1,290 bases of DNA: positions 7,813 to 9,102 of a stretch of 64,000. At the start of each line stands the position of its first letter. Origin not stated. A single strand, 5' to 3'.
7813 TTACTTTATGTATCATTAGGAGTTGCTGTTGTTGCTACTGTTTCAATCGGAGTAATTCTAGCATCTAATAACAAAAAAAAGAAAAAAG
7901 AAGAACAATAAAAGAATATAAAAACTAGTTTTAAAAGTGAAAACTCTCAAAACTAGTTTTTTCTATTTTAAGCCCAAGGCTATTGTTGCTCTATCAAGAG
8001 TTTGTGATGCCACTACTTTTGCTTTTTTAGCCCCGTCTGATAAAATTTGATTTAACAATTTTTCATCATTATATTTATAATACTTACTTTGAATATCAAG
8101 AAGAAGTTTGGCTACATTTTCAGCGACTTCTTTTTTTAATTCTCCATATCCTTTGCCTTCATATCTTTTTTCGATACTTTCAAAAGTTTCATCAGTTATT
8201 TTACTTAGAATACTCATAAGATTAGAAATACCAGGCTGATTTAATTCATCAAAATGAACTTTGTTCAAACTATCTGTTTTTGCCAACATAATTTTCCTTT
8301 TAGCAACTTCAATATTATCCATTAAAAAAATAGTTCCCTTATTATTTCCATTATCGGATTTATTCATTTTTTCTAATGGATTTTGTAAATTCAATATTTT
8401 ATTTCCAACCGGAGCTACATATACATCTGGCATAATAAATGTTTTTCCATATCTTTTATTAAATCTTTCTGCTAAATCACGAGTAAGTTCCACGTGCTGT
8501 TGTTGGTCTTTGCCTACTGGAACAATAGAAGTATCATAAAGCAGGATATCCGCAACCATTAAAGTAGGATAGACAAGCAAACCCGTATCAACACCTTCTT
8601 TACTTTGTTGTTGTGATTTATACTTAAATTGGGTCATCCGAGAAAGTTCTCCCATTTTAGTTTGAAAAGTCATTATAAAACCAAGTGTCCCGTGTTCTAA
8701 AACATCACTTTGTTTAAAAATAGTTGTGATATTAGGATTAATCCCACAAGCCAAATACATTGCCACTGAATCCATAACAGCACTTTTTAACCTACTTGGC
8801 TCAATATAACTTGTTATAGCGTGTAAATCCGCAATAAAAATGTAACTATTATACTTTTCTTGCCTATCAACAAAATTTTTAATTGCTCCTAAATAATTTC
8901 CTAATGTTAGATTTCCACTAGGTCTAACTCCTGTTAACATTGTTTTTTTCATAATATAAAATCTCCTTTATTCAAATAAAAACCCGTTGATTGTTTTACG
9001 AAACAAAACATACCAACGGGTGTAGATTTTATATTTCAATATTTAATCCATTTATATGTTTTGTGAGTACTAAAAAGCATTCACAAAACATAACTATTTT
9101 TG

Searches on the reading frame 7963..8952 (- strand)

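Call 58: search_protein_families(library=ncbifam, proteins=[window:7963-8952:-], max_evalue=0.00001)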
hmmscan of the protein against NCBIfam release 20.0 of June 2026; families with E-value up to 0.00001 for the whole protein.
window:7963-8952:- (329 aa): 10 families
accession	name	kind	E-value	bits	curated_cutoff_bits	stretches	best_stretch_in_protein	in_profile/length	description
TIGR00233.1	trpS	equivalog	1.5e-98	330.1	176.75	1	1-328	1-328/328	tryptophan--tRNA ligase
NF009207.0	PRK12556.1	equivalog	4.8e-64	216.3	479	1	2-328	3-331/332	tryptophan--tRNA ligase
NF008922.0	PRK12283.1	equivalog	1.5e-57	195.4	572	2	2-171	3-174/400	tryptophan--tRNA ligase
NF008923.0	PRK12284.1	equivalog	1.4e-53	182.2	597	1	2-329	2-332/431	tryptophan--tRNA ligase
NF008925.0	PRK12285.1-2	equivalog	2.3e-21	76.2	451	1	4-296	64-355/365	tryptophan--tRNA ligase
NF008926.0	PRK12285.1-3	equivalog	3.3e-14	52.6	320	1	4-165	67-229/429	tryptophan--tRNA ligase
NF006330.0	PRK08560.1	equivalog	3.9e-13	49.2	220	1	4-224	34-248/342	tyrosine--tRNA ligase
NF008927.0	PRK12285.1-4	equivalog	6.3e-13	48.5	478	1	4-309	75-376/385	tryptophan--tRNA ligase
NF008928.0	PRK12285.1-5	equivalog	2.6e-10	39.5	891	1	5-165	95-253/530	tryptophan--tRNA ligase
NF008924.0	PRK12285.1-1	equivalog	1.2e-08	34.7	644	1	6-290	77-354/381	tryptophan--tRNA ligase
